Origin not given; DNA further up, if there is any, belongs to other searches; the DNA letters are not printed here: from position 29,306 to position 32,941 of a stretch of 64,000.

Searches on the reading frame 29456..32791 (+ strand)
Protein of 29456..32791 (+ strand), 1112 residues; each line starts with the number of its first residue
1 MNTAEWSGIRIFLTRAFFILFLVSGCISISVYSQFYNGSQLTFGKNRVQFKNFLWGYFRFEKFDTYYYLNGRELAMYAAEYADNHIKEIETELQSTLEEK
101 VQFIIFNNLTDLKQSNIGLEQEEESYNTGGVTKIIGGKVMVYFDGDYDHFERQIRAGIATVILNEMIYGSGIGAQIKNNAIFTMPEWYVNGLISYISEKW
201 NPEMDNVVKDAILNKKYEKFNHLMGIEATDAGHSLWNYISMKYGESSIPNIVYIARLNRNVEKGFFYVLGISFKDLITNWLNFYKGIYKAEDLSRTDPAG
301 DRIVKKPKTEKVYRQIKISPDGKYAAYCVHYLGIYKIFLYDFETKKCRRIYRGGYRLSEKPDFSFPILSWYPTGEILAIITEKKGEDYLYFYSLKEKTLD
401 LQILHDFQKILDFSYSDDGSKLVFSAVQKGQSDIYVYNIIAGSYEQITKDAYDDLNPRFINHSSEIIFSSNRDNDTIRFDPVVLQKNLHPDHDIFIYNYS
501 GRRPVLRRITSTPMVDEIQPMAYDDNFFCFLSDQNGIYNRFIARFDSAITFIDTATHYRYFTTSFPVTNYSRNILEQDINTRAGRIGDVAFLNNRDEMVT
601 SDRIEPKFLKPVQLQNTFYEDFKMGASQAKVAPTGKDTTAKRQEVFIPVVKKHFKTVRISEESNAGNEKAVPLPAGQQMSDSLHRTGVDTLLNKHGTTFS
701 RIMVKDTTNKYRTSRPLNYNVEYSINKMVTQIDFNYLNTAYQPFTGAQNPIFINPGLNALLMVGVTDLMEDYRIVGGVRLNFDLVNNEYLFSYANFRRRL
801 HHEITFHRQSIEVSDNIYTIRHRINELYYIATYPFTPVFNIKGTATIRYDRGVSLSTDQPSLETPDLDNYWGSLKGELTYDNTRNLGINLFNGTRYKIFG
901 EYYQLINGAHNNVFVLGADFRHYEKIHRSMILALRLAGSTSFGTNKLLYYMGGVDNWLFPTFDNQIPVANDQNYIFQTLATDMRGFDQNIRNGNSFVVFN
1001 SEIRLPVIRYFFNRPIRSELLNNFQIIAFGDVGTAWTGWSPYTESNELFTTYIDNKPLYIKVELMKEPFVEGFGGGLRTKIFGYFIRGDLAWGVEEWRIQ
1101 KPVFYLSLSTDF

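Call 97: search_protein_families(library=pfam, proteins=[window:29456-32791:+], max_evalue=0.00001)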
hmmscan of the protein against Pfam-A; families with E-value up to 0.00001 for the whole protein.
window:29456-32791:+ (1112 aa): 1 family
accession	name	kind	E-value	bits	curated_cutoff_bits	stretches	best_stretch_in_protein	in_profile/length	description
PF07676.18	PD40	-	1.3e-06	28.7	20.9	0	413-436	14-38/38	WD40-like Beta Propeller Repeat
